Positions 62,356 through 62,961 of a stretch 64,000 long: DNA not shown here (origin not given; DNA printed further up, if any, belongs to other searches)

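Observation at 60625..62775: Novel ~75-aa module (consensus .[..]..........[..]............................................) present twice in the giant protein and once in the neighbouring T9SS protein.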

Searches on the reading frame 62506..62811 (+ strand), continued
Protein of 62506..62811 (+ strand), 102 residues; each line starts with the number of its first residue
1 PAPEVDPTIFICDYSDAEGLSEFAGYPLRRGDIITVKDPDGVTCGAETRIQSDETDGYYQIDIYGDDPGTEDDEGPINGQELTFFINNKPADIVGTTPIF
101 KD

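Call 77: search_protein_families(library=pfam, alignment_id=A5, max_evalue=0.0001)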
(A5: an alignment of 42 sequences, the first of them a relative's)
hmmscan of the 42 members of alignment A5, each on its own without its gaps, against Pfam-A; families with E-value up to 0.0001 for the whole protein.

A. member 1, P0002 (1416 aa): 1 family
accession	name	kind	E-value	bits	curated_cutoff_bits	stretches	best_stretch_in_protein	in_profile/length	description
PF17210.9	SdrD_B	-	4.2e-07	30.6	29.7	1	1218-1282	6-75/112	SdrD B-like domain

B. families by the number of members that match (of 42 scanned): 71 families (the first 25 are shown)
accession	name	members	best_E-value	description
PF13860.13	FlgD_ig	22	2.6e-14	FlgD Ig-like domain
PF18962.6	Por_Secre_tail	16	1.6e-10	Secretion system C-terminal sorting domain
PF13620.12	CarboxypepD_reg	14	2.4e-39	Carboxypeptidase regulatory-like domain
PF02494.22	HYR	5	2.5e-62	HYR domain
PF17936.7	Big_6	5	5.8e-07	Bacterial Ig domain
PF07705.17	CARDB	4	1e-57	CARDB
PF13715.12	CarbopepD_reg_2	4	5.8e-24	CarboxypepD_reg-like domain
PF17210.9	SdrD_B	4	3.5e-23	SdrD B-like domain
PF20773.4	InhA-like_MAM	4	1.2e-22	Immune inhibitor A-like, MAM domain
PF00963.24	Cohesin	4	4.9e-19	Cohesin domain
PF21471.3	Reelin_subrepeat-B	4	1.6e-16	Reelin subrepeat B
PF13585.12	CHU_C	4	2.3e-06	CHU_C Type IX secretion signal domain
PF22544.2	HYDIN_VesB_CFA65-like_Ig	3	8e-26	HYDIN/CFA65/VesB-like, Ig-like domain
PF00041.27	fn3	3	1.6e-15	Fibronectin type III domain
PF00404.24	Dockerin_1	3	2.1e-06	Dockerin type I domain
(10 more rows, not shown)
